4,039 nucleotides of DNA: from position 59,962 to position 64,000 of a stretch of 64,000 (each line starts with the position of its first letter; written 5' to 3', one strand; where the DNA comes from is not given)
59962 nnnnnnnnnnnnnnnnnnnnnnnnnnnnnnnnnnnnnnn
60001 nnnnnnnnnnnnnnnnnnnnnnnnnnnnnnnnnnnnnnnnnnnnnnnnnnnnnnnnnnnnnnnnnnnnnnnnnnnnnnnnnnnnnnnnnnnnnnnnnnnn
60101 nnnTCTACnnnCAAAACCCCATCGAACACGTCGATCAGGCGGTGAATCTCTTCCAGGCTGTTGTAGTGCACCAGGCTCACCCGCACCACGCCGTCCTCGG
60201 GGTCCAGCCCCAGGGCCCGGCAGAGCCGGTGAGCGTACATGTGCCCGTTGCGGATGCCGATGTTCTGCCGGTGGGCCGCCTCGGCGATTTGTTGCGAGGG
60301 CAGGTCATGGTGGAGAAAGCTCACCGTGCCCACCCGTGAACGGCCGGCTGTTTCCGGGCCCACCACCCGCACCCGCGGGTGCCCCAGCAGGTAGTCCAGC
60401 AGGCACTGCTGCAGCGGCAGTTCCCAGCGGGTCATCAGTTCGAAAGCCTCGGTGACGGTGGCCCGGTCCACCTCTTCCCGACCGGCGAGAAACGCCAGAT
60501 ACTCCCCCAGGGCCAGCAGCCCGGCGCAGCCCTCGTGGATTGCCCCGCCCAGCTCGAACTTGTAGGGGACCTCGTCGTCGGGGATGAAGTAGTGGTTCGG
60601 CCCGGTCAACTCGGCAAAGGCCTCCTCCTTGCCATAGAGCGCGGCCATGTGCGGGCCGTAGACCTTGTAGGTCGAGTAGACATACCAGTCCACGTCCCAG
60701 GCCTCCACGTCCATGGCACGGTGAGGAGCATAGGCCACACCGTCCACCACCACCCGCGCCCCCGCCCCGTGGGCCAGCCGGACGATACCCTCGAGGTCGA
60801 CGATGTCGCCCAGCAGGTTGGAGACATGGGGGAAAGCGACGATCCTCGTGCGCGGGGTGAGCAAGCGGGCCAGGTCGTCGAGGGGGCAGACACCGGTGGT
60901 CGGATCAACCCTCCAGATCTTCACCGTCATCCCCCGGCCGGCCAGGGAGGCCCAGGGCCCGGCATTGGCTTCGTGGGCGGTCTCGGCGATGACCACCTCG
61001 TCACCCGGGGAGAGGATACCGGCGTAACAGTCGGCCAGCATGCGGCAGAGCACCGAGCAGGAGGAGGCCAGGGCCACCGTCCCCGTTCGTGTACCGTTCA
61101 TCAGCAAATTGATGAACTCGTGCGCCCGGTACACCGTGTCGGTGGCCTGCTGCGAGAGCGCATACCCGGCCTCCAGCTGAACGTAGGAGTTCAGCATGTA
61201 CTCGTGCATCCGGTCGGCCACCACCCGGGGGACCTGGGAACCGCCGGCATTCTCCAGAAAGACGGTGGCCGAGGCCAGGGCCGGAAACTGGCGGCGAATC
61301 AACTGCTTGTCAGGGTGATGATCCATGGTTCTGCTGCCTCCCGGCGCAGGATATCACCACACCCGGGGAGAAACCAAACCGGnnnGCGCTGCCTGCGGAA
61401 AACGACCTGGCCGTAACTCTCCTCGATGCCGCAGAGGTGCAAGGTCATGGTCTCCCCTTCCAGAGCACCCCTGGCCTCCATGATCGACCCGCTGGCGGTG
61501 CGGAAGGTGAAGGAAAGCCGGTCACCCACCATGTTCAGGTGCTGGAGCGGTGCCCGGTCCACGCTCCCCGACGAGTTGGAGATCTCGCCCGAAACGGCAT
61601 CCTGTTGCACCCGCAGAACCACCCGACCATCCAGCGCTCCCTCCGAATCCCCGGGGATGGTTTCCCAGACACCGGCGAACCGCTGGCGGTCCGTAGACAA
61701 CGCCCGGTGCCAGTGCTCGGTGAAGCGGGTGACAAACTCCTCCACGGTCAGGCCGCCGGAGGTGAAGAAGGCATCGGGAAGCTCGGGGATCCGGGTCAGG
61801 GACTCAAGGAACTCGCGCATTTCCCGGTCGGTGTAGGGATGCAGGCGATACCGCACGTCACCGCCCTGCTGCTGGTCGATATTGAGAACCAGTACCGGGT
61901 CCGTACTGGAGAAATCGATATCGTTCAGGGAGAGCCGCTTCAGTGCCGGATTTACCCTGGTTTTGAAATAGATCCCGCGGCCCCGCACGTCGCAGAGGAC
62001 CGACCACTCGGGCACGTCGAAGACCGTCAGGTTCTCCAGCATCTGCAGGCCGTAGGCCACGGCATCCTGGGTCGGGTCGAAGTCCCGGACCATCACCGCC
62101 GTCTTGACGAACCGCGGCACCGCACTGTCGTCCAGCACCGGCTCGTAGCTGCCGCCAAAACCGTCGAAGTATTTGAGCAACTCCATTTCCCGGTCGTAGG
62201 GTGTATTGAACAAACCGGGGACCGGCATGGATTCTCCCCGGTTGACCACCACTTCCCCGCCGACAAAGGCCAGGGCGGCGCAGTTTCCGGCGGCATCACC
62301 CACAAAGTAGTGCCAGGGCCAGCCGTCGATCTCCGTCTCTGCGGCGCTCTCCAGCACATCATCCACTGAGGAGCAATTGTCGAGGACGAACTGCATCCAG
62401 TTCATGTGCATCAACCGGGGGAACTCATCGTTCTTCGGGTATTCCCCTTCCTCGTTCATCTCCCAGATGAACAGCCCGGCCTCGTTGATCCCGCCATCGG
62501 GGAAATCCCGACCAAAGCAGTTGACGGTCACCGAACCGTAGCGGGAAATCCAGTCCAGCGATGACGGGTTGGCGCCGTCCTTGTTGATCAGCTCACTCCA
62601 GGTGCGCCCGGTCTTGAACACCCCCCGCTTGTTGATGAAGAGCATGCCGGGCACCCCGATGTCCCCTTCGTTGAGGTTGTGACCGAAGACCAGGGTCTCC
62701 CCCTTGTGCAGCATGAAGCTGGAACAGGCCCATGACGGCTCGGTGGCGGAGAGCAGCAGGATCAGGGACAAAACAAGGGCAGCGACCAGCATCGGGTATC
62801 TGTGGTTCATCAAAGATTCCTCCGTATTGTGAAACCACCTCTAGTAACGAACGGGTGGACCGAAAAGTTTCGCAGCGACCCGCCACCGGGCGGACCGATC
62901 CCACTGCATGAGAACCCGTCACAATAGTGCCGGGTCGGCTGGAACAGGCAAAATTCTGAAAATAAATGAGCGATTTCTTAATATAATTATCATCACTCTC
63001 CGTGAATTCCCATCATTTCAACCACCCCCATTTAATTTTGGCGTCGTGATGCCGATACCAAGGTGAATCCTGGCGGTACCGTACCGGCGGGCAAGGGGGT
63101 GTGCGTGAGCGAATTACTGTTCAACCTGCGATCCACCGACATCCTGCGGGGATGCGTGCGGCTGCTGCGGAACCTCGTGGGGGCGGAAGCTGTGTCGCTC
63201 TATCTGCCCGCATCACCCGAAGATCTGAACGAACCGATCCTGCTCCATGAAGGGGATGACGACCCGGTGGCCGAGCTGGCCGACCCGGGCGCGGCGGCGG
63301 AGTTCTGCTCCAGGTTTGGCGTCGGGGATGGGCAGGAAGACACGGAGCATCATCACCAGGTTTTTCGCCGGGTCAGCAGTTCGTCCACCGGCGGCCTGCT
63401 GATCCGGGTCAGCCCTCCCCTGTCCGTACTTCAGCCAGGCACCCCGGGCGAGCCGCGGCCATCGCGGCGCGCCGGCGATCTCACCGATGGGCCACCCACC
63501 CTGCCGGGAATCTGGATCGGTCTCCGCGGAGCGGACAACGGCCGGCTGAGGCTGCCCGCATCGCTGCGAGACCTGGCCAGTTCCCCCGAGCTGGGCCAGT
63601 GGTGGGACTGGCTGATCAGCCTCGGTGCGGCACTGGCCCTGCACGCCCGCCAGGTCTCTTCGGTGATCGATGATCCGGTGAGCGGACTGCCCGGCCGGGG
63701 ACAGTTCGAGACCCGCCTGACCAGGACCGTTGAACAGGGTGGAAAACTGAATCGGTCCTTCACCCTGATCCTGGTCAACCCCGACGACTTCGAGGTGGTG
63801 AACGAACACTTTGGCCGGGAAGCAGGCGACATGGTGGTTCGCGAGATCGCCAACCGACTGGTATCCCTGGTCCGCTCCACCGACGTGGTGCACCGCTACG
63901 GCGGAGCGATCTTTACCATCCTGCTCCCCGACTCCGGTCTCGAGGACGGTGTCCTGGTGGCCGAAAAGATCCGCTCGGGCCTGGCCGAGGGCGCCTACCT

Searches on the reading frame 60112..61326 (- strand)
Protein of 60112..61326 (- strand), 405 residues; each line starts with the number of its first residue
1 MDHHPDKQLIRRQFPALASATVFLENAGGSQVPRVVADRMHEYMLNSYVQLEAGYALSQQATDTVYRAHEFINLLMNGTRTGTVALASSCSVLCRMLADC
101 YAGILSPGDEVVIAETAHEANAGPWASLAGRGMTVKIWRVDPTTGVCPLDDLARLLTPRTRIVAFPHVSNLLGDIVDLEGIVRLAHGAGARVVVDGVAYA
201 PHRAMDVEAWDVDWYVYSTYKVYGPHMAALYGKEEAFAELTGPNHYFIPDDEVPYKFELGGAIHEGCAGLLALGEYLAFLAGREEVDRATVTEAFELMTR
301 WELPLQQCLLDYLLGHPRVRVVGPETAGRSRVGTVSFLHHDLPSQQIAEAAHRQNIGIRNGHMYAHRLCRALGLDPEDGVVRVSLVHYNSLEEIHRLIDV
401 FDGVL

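Call 15: search_protein_families(library=pfam, proteins=[window:60112-61326:-], max_evalue=0.001)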
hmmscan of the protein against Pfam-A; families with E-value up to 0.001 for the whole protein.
window:60112-61326:- (405 aa): 3 families
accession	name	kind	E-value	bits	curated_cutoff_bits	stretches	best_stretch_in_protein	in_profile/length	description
PF00266.25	Aminotran_5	-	4.5e-55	187.6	21.5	1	22-397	1-371/371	Aminotransferase class-V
PF01053.26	Cys_Met_Meta_PP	-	2.9e-09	36.4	27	1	54-232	43-209/381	Cys/Met metabolism PLP-dependent enzyme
PF01041.23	DegT_DnrJ_EryC1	-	0.00042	20.1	19.8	1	84-195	43-145/360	DegT/DnrJ/EryC1/StrS aminotransferase family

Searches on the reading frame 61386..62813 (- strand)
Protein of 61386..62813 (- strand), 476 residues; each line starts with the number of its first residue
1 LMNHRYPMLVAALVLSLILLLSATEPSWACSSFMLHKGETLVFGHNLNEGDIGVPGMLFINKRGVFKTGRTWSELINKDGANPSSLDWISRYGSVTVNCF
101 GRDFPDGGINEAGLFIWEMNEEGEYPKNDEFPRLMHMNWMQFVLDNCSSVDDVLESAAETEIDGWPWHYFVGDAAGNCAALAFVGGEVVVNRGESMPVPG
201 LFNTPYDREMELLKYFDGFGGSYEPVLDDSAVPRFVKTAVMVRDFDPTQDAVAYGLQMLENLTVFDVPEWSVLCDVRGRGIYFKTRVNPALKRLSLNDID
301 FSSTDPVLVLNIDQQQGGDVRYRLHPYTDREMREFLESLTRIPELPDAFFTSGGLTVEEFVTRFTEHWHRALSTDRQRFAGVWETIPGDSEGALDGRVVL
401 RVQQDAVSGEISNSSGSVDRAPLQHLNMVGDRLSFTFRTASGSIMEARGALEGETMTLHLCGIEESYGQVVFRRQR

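Call 15: search_protein_families(library=pfam, proteins=[window:61386-62813:-], max_evalue=0.001)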
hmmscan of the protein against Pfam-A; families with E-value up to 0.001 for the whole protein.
window:61386-62813:- (476 aa): 1 family
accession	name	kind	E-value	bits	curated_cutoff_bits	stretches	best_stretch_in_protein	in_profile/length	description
PF02275.23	CBAH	-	9.1e-05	22.7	20.4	0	103-162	65-127/316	Linear amide C-N hydrolases, choloylglycine hydrolase family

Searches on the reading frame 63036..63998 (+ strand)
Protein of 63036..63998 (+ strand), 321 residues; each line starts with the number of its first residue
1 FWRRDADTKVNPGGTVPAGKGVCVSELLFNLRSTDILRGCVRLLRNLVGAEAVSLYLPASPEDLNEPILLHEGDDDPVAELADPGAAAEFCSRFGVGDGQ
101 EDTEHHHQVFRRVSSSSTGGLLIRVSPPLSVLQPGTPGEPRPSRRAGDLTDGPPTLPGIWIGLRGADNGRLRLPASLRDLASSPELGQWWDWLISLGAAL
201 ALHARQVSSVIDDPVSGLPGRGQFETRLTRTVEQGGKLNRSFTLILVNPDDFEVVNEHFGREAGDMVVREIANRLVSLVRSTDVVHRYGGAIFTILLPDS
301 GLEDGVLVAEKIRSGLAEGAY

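Call 73: search_protein_families(library=pfam, proteins=[window:63036-63998:+], max_evalue=0.01)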
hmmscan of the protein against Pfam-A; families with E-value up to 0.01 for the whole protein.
window:63036-63998:+ (321 aa): 1 family
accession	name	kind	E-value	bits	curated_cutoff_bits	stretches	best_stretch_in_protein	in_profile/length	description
PF00990.26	GGDEF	-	3.5e-21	76.1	23.8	1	213-317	4-108/161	Diguanylate cyclase, GGDEF domain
